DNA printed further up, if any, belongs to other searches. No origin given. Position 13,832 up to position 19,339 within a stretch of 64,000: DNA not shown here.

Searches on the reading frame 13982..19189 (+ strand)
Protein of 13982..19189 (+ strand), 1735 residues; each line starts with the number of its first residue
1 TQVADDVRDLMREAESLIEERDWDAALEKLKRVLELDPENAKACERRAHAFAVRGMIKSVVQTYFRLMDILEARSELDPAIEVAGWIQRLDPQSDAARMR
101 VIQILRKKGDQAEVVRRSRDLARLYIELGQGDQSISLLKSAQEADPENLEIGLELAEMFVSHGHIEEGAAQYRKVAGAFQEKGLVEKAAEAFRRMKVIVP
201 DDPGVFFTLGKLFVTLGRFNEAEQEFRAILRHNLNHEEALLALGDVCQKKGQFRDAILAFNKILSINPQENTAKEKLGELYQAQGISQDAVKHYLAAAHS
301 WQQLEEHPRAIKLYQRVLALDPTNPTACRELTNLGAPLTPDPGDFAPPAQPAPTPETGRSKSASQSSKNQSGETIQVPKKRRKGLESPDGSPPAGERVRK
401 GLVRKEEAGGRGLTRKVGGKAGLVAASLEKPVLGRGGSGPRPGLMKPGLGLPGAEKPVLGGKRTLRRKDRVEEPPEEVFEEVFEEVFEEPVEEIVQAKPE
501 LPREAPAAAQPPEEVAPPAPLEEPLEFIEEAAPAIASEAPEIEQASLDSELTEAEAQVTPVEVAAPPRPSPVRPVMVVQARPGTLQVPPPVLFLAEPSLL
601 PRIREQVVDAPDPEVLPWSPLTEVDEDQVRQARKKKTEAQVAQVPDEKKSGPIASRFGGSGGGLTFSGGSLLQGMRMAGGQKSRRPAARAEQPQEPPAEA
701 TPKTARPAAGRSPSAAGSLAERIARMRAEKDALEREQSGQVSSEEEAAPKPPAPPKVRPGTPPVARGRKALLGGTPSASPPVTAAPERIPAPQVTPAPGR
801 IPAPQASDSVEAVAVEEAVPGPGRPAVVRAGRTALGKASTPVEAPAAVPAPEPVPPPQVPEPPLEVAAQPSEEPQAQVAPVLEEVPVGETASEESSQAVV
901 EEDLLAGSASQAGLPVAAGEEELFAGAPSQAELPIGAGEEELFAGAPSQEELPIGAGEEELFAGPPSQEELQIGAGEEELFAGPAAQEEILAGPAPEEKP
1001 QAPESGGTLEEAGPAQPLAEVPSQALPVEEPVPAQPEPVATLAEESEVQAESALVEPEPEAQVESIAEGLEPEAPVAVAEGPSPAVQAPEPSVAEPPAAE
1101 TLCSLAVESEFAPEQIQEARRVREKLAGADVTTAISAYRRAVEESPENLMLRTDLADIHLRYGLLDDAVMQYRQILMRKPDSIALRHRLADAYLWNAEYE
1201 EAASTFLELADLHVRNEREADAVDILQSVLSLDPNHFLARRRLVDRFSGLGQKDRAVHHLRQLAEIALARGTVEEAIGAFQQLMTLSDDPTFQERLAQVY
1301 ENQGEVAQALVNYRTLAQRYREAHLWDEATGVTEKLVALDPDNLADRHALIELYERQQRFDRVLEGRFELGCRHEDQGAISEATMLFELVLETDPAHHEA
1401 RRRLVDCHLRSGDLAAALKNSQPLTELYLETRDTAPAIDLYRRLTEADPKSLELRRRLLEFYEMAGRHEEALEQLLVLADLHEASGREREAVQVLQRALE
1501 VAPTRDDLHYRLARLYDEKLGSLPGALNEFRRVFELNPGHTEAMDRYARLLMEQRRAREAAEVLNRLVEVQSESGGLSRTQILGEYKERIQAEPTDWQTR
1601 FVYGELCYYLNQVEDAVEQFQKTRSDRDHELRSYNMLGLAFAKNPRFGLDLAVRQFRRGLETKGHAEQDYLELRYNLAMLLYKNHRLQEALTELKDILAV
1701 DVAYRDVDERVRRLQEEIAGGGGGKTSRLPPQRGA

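Call 9: search_protein_families(library=pfam, proteins=[window:13982-19189:+], max_evalue=0.001)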
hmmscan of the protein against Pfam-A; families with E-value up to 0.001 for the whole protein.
window:13982-19189:+ (1735 aa): 24 families
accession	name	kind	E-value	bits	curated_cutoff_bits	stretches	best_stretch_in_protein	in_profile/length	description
PF14559.12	TPR_19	-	1.2e-63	211.7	25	5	1521-1569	5-53/68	Tetratricopeptide repeat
PF13428.12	TPR_14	-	3.9e-48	157.3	23.5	1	1474-1515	3-44/44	Tetratricopeptide repeat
PF13432.12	TPR_16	-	1.5e-42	144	32.7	1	208-270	2-64/65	Tetratricopeptide repeat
PF07719.23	TPR_2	-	3.5e-40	133.2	27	1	238-269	2-33/34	Tetratricopeptide repeat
PF13414.12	TPR_11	-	4.2e-27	94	26.8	0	304-327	7-30/42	TPR repeat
PF00515.34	TPR_1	-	1.3e-25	88.6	27.8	1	238-269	2-33/34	Tetratricopeptide repeat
PF13181.12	TPR_8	-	9.2e-24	82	25.7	0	238-269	2-33/34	Tetratricopeptide repeat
PF13431.12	TPR_17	-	7e-23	79.4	24.4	0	1495-1521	2-27/34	Tetratricopeptide repeat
PF25064.1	ARM_TT21_5th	-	1.1e-22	81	27.8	1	1542-1635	19-111/117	TT21 fifth ARM repeats domain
PF14561.12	TPR_20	-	7.4e-21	74.7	25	0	1660-1710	11-61/90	Tetratricopeptide repeat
PF13174.12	TPR_6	-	8.6e-21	73.6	26.3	0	1295-1321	5-31/33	Tetratricopeptide repeat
PF24575.1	TPR_Slam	-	1.2e-20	74.3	35.2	1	1164-1206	62-104/104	Surface lipoprotein assembly modifier, N-terminal TPR repeats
PF13176.12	TPR_7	-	5.4e-19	67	27.9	0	1475-1507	2-34/36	Tetratricopeptide repeat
PF12895.13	ANAPC3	-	4.7e-18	65.7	27.2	0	1376-1422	1-47/82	Anaphase-promoting complex, cyclosome, subunit 3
PF13424.12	TPR_12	-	6.7e-17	61.9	30.1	0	1450-1502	21-75/77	Tetratricopeptide repeat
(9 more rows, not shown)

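Call 78: search_protein_families(library=ncbifam, proteins=[window:13982-19186:+], max_evalue=0.00001)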
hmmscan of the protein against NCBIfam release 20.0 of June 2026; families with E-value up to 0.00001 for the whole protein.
window:13982-19186:+ (1735 aa): 23 families
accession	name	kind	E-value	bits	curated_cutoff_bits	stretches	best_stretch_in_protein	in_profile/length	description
TIGR02917.1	PEP_TPR_lipo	equivalog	1.5e-41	142.2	312.2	3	1368-1569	503-697/899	XrtA/PEP-CTERM system TPR-repeat protein PrsT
NF040959.1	MamA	equivalog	2.9e-40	137.9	200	1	178-294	80-196/204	magnetosome protein MamA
TIGR02521.1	type_IV_pilW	equivalog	1.4e-22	80.4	154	0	175-292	71-190/234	type IV pilus biogenesis/stability protein PilW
TIGR02552.1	LcrH_SycD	equivalog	5.4e-20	71.5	104.8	0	214-286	29-101/136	SycD/LcrH family type III secretion system chaperone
NF033762.1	social_mot_Tgl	equivalog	7.8e-16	58.2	225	0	1129-1207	45-124/252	social motility TPR repeat lipoprotein Tgl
TIGR00540.1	TPR_hemY_coli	hypoth_equivalog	2.2e-15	56.3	142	0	7-233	152-356/385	heme biosynthesis-associated TPR protein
NF033920.0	C39_PA2778_fam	equivalog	3.1e-15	56.3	150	0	170-266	157-253/255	PA2778 family cysteine peptidase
NF008520.0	PRK11447.1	equivalog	1.4e-14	52.9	858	0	109-302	263-448/1157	cellulose synthase complex outer membrane protein BcsC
TIGR02795.1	tol_pal_ybgF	equivalog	2.9e-14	53.7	90.1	0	186-275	19-114/119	tol-pal system protein YbgF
NF052243.1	T4PFormProtSgmX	equivalog_domain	3.5e-14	52.1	1800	1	22-205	126-289/1065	type IV pili formation protein SgmX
NF052415.1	T3SS_chap_SctY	equivalog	2.1e-13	50.7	70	0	1209-1265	12-68/106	type III secretion apparatus assembly chaperone SctY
TIGR03939.1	PGA_TPR_OMP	equivalog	6.1e-13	47.9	366.65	0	1124-1206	404-486/800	poly-beta-1,6 N-acetyl-D-glucosamine export porin PgaA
NF047371.1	FlcA_CTERM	equivalog_domain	2.3e-12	46.2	300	0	114-275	430-545/646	periplasmic flagellar collar protein FlcA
NF040561.1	PrimPol_Msp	equivalog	3.1e-12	45.8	200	1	183-316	5-130/515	CRISPR-associated primase-polymerase type A1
NF008757.0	PRK11788.1-5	equivalog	1e-11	44.6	363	0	1367-1583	110-324/388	lipopolysaccharide assembly protein LapB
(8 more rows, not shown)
